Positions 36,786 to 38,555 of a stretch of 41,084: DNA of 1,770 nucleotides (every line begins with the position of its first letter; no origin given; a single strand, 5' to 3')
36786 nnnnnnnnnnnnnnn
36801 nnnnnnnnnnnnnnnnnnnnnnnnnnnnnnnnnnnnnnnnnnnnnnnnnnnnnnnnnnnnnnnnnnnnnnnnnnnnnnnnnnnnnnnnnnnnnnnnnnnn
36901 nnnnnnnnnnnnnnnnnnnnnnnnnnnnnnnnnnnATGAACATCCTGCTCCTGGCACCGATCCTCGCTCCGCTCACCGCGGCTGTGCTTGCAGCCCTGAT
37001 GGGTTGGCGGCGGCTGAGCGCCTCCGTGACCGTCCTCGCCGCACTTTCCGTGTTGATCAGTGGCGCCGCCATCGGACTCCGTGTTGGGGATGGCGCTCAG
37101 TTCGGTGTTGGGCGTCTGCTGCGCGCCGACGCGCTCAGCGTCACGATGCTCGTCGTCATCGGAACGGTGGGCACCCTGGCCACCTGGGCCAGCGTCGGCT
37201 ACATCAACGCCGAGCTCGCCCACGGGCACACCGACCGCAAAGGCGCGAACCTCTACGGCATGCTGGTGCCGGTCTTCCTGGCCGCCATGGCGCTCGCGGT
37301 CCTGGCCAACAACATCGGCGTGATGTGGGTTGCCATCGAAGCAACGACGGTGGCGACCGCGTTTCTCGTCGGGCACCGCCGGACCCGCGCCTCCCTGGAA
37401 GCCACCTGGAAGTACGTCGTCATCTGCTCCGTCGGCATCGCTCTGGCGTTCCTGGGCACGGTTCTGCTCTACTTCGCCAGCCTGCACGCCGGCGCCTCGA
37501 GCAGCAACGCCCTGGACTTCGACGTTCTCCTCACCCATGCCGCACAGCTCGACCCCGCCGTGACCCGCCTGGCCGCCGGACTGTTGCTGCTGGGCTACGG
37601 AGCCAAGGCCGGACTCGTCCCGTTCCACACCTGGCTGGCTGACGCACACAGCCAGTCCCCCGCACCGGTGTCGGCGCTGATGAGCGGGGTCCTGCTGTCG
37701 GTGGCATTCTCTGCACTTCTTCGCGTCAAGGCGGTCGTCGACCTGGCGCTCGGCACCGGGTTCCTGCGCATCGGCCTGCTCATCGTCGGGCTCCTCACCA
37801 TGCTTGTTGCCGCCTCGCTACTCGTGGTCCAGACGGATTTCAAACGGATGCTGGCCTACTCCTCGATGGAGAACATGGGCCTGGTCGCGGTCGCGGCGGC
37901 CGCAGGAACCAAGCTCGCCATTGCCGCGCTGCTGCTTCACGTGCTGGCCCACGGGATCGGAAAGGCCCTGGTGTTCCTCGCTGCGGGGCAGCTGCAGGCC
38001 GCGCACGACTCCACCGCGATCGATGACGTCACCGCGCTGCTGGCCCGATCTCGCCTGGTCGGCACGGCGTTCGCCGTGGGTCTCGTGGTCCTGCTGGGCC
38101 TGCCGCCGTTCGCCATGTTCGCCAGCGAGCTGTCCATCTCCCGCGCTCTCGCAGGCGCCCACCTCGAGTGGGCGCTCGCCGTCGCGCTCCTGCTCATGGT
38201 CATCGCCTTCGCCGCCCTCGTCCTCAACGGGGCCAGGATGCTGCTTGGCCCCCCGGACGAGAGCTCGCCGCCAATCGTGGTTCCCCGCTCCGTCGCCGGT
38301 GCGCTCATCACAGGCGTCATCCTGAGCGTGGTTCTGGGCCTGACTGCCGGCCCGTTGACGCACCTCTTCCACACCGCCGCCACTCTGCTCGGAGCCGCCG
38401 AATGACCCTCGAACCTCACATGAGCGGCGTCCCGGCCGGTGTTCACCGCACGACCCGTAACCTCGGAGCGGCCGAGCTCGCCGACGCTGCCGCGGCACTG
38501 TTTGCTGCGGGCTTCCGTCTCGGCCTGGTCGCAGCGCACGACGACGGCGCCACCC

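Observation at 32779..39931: Six-gene complex-I / group-4-hydrogenase-like module whose catalytic 'large subunit' cannot bind a [NiFe] centre (Ehr-type complex of unknown chemistry)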

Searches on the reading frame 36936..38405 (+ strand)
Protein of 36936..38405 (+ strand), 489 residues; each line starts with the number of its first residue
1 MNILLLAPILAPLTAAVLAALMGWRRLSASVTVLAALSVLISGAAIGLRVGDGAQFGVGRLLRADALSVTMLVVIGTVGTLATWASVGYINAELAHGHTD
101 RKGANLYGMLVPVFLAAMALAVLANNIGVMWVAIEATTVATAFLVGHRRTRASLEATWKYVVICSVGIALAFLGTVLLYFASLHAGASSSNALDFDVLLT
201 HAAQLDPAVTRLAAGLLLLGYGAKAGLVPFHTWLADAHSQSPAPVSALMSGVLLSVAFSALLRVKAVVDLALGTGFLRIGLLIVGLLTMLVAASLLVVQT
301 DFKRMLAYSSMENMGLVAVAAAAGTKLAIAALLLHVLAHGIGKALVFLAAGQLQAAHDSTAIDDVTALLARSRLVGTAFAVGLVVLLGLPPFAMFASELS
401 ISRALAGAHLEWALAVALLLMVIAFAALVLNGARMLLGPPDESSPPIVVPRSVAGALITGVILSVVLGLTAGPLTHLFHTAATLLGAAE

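Call 3: search_protein_families(library=pfam, proteins=[window:36936-38405:+])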
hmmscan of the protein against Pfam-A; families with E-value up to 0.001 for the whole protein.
window:36936-38405:+ (489 aa): 2 families
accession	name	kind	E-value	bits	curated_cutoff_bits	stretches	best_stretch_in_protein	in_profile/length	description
PF00361.26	Proton_antipo_M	-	2.2e-47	162.1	21.5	1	124-423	1-293/294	NADH:quinone oxidoreductase/Mrp antiporter, TM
PF00662.26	Proton_antipo_N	-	0.0004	20.7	24.5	0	62-91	13-42/51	NADH-Ubiquinone oxidoreductase (complex I), chain 5 N-terminus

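Call 4: search_protein_families(library=ncbifam, proteins=[window:36936-38405:+])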
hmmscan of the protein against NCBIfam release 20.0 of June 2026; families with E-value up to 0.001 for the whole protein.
window:36936-38405:+ (489 aa): 72 families (the best 25 are shown)
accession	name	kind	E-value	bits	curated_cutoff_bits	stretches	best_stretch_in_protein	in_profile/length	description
NF005044.0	PRK06458.1-4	equivalog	9.5e-102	341.5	610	1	5-484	7-493/531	hydrogenase 4 subunit F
NF005045.0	PRK06458.1-5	equivalog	1e-98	331.4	543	1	9-486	7-483/484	hydrogenase 4 subunit F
NF005043.0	PRK06458.1-3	equivalog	3.8e-86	290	533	1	9-486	13-483/483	hydrogenase 4 subunit F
NF005041.0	PRK06458.1-1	equivalog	1.3e-81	275.2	951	1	10-469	12-473/526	hydrogenase 4 subunit F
NF006427.0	PRK08676.1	equivalog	1.7e-65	221.8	511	1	36-475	34-472/486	hydrogenase membrane subunit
NF005042.0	PRK06458.1-2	equivalog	1.2e-64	219.1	437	1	65-468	57-431/439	hydrogenase 4 subunit F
NF005086.0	PRK06521.1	equivalog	8.5e-52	176.5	667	1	16-433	31-441/669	hydrogenase 4 subunit B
NF006241.0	PRK08377.1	equivalog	3.2e-43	148.5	645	1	20-422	33-415/494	NADH dehydrogenase subunit N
TIGR01770.1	NDH_I_N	subfamily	9.5e-42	143.5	332.6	1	45-425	51-421/472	NADH-quinone oxidoreductase subunit NuoN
NF006418.0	PRK08667.1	equivalog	1e-40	139.9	794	1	27-433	39-435/644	hydrogenase membrane subunit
TIGR01972.1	NDH_I_M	subfamily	2e-39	135.6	263.8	1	54-482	66-479/486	NADH-quinone oxidoreductase subunit M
NF005097.0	PRK06525.1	equivalog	2e-37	129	430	1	15-468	15-472/480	hydrogenase 4 subunit D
NF004441.0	PRK05777.1-4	equivalog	1.4e-34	119.6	477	1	111-484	151-522/524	NADH-quinone oxidoreductase subunit NuoN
NF005140.0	PRK06589.1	equivalog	3.5e-34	118.5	470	1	29-433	38-432/489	putative monovalent cation/H+ antiporter subunit D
NF004920.0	PRK06277.1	equivalog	5.3e-34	117.8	578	1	14-481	14-471/478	energy conserving hydrogenase EhbF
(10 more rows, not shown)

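Call 35: search_solved_structures(query=window:36936-38405:+, show_alignments=3, max_evalue=1e-25)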
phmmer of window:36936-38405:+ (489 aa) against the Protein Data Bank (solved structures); distinct sequences matched with E-value up to 1e-25: 1.
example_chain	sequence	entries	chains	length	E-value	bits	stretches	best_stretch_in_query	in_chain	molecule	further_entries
6u8y_H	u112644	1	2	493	1.7e-27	100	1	105-476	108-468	NADH dehydrogenase subunit N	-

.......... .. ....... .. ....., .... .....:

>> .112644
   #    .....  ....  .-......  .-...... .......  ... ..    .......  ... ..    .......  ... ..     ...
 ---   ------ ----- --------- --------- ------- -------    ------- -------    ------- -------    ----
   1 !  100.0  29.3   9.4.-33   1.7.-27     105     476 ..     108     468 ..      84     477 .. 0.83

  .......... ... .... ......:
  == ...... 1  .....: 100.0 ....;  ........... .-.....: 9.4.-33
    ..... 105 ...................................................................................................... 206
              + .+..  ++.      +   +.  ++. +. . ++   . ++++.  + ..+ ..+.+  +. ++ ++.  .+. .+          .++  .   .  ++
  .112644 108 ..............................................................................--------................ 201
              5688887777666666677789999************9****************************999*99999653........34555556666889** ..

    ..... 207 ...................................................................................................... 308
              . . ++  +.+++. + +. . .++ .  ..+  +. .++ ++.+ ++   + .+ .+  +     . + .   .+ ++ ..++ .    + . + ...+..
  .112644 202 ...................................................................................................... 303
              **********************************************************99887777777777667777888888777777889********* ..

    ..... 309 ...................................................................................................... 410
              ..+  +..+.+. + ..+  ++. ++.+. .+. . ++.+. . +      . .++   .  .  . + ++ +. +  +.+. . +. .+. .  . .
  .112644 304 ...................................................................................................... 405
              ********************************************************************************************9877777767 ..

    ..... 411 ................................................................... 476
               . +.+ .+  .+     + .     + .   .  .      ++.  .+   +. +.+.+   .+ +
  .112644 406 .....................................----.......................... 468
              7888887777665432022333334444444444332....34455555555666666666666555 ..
